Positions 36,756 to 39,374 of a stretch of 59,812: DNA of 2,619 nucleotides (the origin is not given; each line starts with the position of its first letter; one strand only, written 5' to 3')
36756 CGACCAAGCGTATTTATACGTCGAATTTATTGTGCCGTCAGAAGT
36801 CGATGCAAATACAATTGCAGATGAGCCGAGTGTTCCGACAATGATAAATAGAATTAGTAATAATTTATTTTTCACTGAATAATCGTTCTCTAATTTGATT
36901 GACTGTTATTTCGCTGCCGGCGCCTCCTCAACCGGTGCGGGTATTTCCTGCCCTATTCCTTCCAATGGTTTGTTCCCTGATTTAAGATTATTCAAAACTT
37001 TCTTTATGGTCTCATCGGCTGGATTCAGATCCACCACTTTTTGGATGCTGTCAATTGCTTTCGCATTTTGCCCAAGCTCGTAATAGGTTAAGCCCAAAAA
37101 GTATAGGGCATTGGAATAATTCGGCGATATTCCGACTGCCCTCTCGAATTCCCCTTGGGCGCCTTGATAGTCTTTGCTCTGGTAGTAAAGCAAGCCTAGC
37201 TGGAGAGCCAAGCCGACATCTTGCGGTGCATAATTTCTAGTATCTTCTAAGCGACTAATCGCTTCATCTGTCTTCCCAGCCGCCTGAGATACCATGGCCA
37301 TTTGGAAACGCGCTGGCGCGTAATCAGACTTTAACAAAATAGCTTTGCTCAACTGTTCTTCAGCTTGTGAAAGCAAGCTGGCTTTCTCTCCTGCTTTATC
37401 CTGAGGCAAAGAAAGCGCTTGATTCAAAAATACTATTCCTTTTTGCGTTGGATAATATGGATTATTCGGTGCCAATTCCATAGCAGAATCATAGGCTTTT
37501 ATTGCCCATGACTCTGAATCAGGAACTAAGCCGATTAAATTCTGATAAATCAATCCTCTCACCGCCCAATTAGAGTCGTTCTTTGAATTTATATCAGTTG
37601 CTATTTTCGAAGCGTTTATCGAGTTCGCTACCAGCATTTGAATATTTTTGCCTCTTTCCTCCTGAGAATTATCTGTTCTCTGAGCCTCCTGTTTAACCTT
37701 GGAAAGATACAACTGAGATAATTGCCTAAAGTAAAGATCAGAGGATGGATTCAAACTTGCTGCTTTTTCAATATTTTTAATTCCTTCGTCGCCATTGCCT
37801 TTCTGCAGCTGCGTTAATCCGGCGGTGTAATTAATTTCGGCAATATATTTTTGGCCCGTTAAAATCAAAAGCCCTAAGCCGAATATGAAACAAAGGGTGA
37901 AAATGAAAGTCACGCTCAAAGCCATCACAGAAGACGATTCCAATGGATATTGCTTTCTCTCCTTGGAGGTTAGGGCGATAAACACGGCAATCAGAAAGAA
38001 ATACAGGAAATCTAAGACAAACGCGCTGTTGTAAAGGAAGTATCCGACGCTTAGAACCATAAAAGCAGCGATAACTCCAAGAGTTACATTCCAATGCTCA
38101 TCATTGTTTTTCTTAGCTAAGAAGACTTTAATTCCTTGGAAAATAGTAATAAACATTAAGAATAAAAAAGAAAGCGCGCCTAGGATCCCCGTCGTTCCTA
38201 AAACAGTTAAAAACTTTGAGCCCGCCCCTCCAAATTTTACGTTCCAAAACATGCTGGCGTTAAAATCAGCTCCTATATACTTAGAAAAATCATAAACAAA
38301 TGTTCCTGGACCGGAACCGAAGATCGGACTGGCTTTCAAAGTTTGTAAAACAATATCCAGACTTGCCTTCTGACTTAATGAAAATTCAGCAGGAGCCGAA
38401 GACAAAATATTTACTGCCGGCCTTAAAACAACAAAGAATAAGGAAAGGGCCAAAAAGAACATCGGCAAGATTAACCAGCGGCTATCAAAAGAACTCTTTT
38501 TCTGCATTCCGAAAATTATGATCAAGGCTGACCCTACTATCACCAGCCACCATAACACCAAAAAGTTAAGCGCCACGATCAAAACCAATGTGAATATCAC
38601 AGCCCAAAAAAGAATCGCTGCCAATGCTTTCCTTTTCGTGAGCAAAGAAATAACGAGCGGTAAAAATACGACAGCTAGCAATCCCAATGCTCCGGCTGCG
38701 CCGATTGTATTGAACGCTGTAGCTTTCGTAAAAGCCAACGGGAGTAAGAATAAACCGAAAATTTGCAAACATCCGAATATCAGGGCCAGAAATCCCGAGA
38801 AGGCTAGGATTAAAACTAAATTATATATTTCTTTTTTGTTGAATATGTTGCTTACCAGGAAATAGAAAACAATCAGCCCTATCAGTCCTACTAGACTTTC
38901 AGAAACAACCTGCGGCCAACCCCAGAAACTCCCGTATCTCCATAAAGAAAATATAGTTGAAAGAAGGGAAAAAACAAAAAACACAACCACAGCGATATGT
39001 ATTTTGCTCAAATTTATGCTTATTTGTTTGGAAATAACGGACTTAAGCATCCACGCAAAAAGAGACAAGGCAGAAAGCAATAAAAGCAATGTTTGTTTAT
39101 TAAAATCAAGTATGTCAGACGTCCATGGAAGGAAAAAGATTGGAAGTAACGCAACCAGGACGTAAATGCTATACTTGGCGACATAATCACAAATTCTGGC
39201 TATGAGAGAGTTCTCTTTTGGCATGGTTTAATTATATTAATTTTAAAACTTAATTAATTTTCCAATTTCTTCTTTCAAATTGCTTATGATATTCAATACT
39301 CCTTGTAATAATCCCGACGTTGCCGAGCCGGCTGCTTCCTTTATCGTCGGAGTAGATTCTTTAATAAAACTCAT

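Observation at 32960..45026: Five-gene co-directional cell-surface module: giant fibre, Wzy_C-TPR, dockerin protein and two cohesin-like anchors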

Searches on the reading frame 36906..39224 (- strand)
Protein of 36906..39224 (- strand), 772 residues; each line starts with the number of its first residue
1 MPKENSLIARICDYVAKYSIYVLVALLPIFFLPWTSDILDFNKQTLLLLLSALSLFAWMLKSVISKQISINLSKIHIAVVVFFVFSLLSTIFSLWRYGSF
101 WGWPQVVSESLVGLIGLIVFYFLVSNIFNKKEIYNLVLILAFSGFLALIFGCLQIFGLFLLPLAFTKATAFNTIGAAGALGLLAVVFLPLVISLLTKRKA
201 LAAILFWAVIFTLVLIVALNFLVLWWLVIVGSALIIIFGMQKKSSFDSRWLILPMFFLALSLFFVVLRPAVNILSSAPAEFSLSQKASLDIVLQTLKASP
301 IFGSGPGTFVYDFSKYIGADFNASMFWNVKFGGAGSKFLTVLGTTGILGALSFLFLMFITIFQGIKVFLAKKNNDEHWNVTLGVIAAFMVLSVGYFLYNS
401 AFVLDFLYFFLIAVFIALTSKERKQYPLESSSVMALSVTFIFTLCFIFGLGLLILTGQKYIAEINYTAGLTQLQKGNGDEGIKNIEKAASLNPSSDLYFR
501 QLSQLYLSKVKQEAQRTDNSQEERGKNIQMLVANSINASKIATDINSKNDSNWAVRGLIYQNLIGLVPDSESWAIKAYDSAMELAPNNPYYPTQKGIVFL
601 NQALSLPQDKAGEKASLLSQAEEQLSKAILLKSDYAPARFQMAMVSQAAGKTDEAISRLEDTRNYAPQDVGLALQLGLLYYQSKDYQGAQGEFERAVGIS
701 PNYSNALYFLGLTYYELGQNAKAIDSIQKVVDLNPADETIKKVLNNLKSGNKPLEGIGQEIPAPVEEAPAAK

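Call 5: search_protein_families(library=pfam, proteins=[window:36906-39224:-], max_evalue=1)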
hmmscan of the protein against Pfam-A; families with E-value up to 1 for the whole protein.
window:36906-39224:- (772 aa): 25 families
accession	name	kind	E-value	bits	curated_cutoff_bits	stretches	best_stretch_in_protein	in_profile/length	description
PF07719.23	TPR_2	-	1.4e-17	62.7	27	3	705-736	2-33/34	Tetratricopeptide repeat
PF00515.34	TPR_1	-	1.5e-14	53.5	27.8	2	705-735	2-32/34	Tetratricopeptide repeat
PF13181.12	TPR_8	-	9.8e-14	50.7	25.7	3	705-736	2-33/34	Tetratricopeptide repeat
PF14559.12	TPR_19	-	1.7e-12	47.9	25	2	681-745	2-66/68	Tetratricopeptide repeat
PF13432.12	TPR_16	-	3.2e-11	43.9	32.7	2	674-737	1-64/65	Tetratricopeptide repeat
PF13428.12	TPR_14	-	2.2e-09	37.5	23.5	2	672-711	3-42/44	Tetratricopeptide repeat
PF13424.12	TPR_12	-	8.5e-09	35.9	30.1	2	673-733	5-74/77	Tetratricopeptide repeat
PF13174.12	TPR_6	-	3.5e-08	34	26.3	1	706-735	2-31/33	Tetratricopeptide repeat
PF13371.12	TPR_9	-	9.8e-08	32.4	35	2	666-702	25-61/73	Tetratricopeptide repeat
PF13414.12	TPR_11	-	3.2e-07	30.4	26.8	2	677-718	1-42/42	TPR repeat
PF23914.1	TPR_CcmH_CycH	-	7.4e-06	26.3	42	1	620-698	68-149/158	Cytochrome c-type biogenesis protein H TPR domain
PF12895.13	ANAPC3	-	8.8e-06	26.4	27.2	1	673-729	26-81/82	Anaphase-promoting complex, cyclosome, subunit 3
PF13431.12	TPR_17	-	4.6e-05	23.8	24.4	1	693-724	2-33/34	Tetratricopeptide repeat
PF13176.12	TPR_7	-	9.1e-05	22.7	27.9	1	706-737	1-32/36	Tetratricopeptide repeat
PF14561.12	TPR_20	-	0.0056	17.4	25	0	654-690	6-42/90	Tetratricopeptide repeat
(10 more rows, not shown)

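Call 6: search_protein_families(library=ncbifam, proteins=[window:36906-39224:-], max_evalue=1)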
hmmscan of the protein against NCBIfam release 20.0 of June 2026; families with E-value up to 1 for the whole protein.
window:36906-39224:- (772 aa): 26 families (the best 25 are shown)
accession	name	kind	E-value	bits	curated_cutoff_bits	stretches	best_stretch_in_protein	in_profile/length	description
NF040959.1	MamA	equivalog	1.4e-22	80.1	200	2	618-740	53-175/204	magnetosome protein MamA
TIGR02917.1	PEP_TPR_lipo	equivalog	3.5e-17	61.6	312.2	2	619-744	210-335/899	XrtA/PEP-CTERM system TPR-repeat protein PrsT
TIGR02521.1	type_IV_pilW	equivalog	3.2e-14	53.1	154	2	671-740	32-101/234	type IV pilus biogenesis/stability protein PilW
NF033762.1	social_mot_Tgl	equivalog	8.5e-09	35.1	225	2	619-729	83-195/252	social motility TPR repeat lipoprotein Tgl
TIGR02552.1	LcrH_SycD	equivalog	1.2e-07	31.5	104.8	1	641-745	23-127/136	SycD/LcrH family type III secretion system chaperone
NF038257.2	exopoly_VpsP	subfamily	1.3e-07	31.5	125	2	574-682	53-168/213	VpsP family polysaccharide biosynthesis protein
NF047371.1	FlcA_CTERM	equivalog_domain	1.2e-06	27.3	300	1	677-741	445-510/646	periplasmic flagellar collar protein FlcA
TIGR00540.1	TPR_hemY_coli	hypoth_equivalog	1.9e-06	26.9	142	1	634-728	291-383/385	heme biosynthesis-associated TPR protein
TIGR03939.1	PGA_TPR_OMP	equivalog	8.1e-06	24.3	366.65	1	634-749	393-508/800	poly-beta-1,6 N-acetyl-D-glucosamine export porin PgaA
NF008391.2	PRK11189.1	equivalog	5.4e-05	22.8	250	1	666-737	95-166/297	lipoprotein NlpI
TIGR03302.1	OM_YfiO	subfamily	8.8e-05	22.1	81.4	1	639-732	36-127/239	outer membrane protein assembly factor BamD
NF047558.1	TPR_END_plus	domain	0.00015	21.6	32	1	706-736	1-31/56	TPR end-of-group domain-containing protein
NF033920.0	C39_PA2778_fam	equivalog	0.00039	19.9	150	1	638-734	152-254/255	PA2778 family cysteine peptidase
TIGR02795.1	tol_pal_ybgF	equivalog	0.00042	20.9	90.1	1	676-739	45-111/119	tol-pal system protein YbgF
NF002725.1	PRK02603.1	equivalog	0.0005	20.1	143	2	640-723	39-125/173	photosystem I assembly protein Ycf3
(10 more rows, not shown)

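Call 46: search_solved_structures(query=window:36906-39224:-, max_evalue=1)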
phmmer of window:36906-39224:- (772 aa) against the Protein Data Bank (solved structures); distinct sequences matched with E-value up to 1: 142 (the best 60 are shown).
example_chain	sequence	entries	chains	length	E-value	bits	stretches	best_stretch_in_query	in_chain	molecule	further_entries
9qhb_A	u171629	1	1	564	3.2e-36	128.1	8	675-748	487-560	Engineered tetratricopeptide repeat protein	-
9qhc_A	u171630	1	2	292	2.8e-20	75.4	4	675-748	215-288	Engineered tetratricopeptide repeat protein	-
8bu0_A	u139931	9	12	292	4.8e-19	71.3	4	675-748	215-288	Consensus tetratricopeptide repeat protein | Crystal structure of an 8-repeat consensus TPR superhelix with Zinc. | Monomer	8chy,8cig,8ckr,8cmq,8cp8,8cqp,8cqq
3kd7_A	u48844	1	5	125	6.7e-13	51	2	676-749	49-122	CTPR390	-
7ntf_A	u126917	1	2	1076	1.2e-10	43.5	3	618-736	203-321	Isoform 1 of UDP-N-acetylglucosamine--peptide N-acetylglucosaminyltransferase 110 kDa subu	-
7yea_A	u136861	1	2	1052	1.5e-10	43.2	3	618-736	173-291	UDP-N-acetylglucosamine--peptide N-acetylglucosaminyltransferase 110 kDa subunit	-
7yeh_B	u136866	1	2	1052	1.5e-10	43.2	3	618-736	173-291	UDP-N-acetylglucosamine--peptide N-acetylglucosaminyltransferase 110 kDa subunit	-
7obi_A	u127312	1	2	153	5.1e-10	41.5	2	675-747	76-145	CTPR-rv4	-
8ch0_A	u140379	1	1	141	1e-09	40.5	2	675-737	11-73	Consensus tetratricopeptide repeat protein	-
2fo7_A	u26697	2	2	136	1.1e-09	40.4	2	674-736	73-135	SYNTHETIC CONSENSUS TPR PROTEIN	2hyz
7y4i_A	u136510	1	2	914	1.4e-09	40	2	620-746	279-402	Probable UDP-N-acetylglucosamine--peptide N-acetylglucosaminyltransferase SPINDLY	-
8dtf_A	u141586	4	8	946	1.6e-09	39.9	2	620-746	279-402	Probable UDP-N-acetylglucosamine--peptide N-acetylglucosaminyltransferase SPINDLY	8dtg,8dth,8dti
6vfh_A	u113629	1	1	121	3.7e-09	38.6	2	673-746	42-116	T33_dn10A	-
1w3b_A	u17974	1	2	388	4.8e-09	38.3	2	618-736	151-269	UDP-N-ACETYLGLUCOSAMINE--PEPTIDE N-ACETYLGLUCOSAMINYLTRANSFERASE 110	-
6eou_A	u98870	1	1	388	9e-09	37.4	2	618-736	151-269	UDP-N-acetylglucosamine--peptide N-acetylglucosaminyltransferase 110 kDa subunit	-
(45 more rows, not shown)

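Call 47: search_protein_families(library=phrogs, proteins=[window:36906-39224:-], max_evalue=0.01)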
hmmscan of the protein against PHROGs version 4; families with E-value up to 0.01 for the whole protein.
window:36906-39224:- (772 aa): 3 families
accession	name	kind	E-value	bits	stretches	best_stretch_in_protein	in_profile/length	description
phrog_7590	-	unknown function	2.4e-10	41.6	1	677-739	62-124/234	-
phrog_26187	-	unknown function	0.00091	18.2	1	634-743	91-201/1016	-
phrog_24039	-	unknown function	0.0012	18.3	1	633-743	546-658/780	-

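Call 66: search_protein_representatives(protein=window:36906-39224:-)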
Query: 772 residues. Proteins with E-value up to 0.001 (for the whole library): 57848; up to 1e-10: 9187; up to 1e-30: 1868. The best 150 are listed.
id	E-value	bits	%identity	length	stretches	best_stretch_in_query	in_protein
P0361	3.5e-284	961.1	56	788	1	5-764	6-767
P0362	1.3e-253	860.0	54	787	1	1-770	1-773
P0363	2.7e-205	700.3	45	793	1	8-767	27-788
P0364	1.5e-199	681.3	45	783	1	11-760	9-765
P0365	5.6e-197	672.8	44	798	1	11-759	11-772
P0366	3.6e-193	660.2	45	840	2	378-766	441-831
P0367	2.2e-191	654.3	43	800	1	3-766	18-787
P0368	8.1e-184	629.3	44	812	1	15-763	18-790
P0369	4.0e-179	613.8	41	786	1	7-770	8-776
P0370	3.0e-174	597.7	42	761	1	11-769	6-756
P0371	4.7e-174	597.0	41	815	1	10-771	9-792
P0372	4.3e-172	590.5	38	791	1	8-771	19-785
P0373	1.0e-170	586.0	40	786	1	1-767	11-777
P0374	7.4e-166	569.9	40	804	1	5-770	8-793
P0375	6.7e-163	560.1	40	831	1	4-769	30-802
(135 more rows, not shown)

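Call 68: search_protein_families(library=pfam, alignment_id=A8, max_evalue=0.01)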
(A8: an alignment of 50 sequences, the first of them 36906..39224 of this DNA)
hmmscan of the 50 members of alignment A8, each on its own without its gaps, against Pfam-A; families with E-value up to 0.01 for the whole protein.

A. member 1, window:36906-39224:- (772 aa): 15 families
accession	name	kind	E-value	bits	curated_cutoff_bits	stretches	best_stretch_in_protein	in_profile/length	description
PF07719.23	TPR_2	-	1.4e-17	62.7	27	2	705-736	2-33/34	Tetratricopeptide repeat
PF00515.34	TPR_1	-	1.5e-14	53.5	27.8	1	705-735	2-32/34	Tetratricopeptide repeat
PF13181.12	TPR_8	-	9.8e-14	50.7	25.7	1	705-736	2-33/34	Tetratricopeptide repeat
PF14559.12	TPR_19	-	1.7e-12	47.9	25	2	681-745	2-66/68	Tetratricopeptide repeat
PF13432.12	TPR_16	-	3.2e-11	43.9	32.7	2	674-737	1-64/65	Tetratricopeptide repeat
PF13428.12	TPR_14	-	2.2e-09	37.5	23.5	0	672-711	3-42/44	Tetratricopeptide repeat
PF13424.12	TPR_12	-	8.5e-09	35.9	30.1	1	673-733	5-74/77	Tetratricopeptide repeat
PF13174.12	TPR_6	-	3.5e-08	34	26.3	0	706-735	2-31/33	Tetratricopeptide repeat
PF13371.12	TPR_9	-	9.8e-08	32.4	35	0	666-702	25-61/73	Tetratricopeptide repeat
PF13414.12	TPR_11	-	3.2e-07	30.4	26.8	1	677-718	1-42/42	TPR repeat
PF23914.1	TPR_CcmH_CycH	-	7.4e-06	26.3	42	0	620-698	68-149/158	Cytochrome c-type biogenesis protein H TPR domain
PF12895.13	ANAPC3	-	8.8e-06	26.4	27.2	1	673-729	26-81/82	Anaphase-promoting complex, cyclosome, subunit 3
PF13431.12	TPR_17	-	4.6e-05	23.8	24.4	0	693-724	2-33/34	Tetratricopeptide repeat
PF13176.12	TPR_7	-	9.1e-05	22.7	27.9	0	706-737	1-32/36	Tetratricopeptide repeat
PF14561.12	TPR_20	-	0.0056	17.4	25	0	654-690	6-42/90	Tetratricopeptide repeat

B. families by the number of members that match (of 50 scanned): 44 families (the first 25 are shown)
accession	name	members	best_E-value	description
PF07719.23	TPR_2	50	1.6e-25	Tetratricopeptide repeat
PF00515.34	TPR_1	50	5.8e-23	Tetratricopeptide repeat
PF13414.12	TPR_11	50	1.5e-21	TPR repeat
PF13432.12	TPR_16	50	2.5e-18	Tetratricopeptide repeat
PF13428.12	TPR_14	50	6e-15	Tetratricopeptide repeat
PF13431.12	TPR_17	49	2.1e-25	Tetratricopeptide repeat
PF14559.12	TPR_19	49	1.3e-20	Tetratricopeptide repeat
PF13181.12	TPR_8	49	2.3e-19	Tetratricopeptide repeat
PF13174.12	TPR_6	48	8.6e-15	Tetratricopeptide repeat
PF13371.12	TPR_9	47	2.5e-11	Tetratricopeptide repeat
PF13424.12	TPR_12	46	1.4e-13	Tetratricopeptide repeat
PF23914.1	TPR_CcmH_CycH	46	8.8e-11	Cytochrome c-type biogenesis protein H TPR domain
PF12895.13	ANAPC3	40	5.9e-08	Anaphase-promoting complex, cyclosome, subunit 3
PF13176.12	TPR_7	32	4.5e-10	Tetratricopeptide repeat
PF24575.1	TPR_Slam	31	5.2e-08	Surface lipoprotein assembly modifier, N-terminal TPR repeats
PF04932.20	Wzy_C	9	8.6e-06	O-Antigen ligase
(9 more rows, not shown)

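Call 69: search_solved_structures(query=A8, max_evalue=1)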
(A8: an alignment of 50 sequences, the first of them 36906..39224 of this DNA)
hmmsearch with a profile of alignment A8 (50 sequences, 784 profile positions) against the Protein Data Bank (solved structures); distinct sequences matched with E-value up to 1: 326 (the best 60 are shown).
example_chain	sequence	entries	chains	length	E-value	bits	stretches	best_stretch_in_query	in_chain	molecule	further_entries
9qhb_A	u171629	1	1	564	1.3e-111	377.1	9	585-758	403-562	Engineered tetratricopeptide repeat protein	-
8bu0_A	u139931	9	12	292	5.5e-42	146.8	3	626-758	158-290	Consensus tetratricopeptide repeat protein | Crystal structure of an 8-repeat consensus TPR superhelix with Zinc. | Monomer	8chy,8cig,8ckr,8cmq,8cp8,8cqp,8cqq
9qhc_A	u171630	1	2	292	7.5e-40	139.7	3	626-758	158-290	Engineered tetratricopeptide repeat protein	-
7ntf_A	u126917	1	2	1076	6.4e-37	130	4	540-744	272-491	Isoform 1 of UDP-N-acetylglucosamine--peptide N-acetylglucosaminyltransferase 110 kDa subu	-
7yeh_B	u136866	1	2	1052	9e-37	129.5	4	540-744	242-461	UDP-N-acetylglucosamine--peptide N-acetylglucosaminyltransferase 110 kDa subunit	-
7yea_A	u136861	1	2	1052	1.7e-36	128.6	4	540-744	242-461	UDP-N-acetylglucosamine--peptide N-acetylglucosaminyltransferase 110 kDa subunit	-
1w3b_A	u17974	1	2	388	4.7e-32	113.9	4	626-744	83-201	UDP-N-ACETYLGLUCOSAMINE--PEPTIDE N-ACETYLGLUCOSAMINYLTRANSFERASE 110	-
6eou_A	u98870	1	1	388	2.1e-30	108.5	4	626-737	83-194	UDP-N-acetylglucosamine--peptide N-acetylglucosaminyltransferase 110 kDa subunit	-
7y4i_A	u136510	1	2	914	6.7e-30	106.8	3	536-749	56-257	Probable UDP-N-acetylglucosamine--peptide N-acetylglucosaminyltransferase SPINDLY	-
8dtf_A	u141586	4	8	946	7.9e-30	106.6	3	536-749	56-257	Probable UDP-N-acetylglucosamine--peptide N-acetylglucosaminyltransferase SPINDLY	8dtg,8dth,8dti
4rg6_A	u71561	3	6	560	6e-23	83.8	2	628-745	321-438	Cell division cycle protein 27 homolog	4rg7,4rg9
6af0_A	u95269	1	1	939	9.3e-23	83.2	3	579-722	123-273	Ctr9 protein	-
5khu_F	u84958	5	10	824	1.6e-21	79.1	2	628-745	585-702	Cell division cycle protein 27 homolog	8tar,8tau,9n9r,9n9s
5g04_F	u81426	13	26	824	1.6e-21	79.1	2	628-745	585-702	CELL DIVISION CYCLE PROTEIN 27 HOMOLOG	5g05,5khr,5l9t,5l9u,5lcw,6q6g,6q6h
7obi_A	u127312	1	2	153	3e-21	78.2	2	683-757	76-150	CTPR-rv4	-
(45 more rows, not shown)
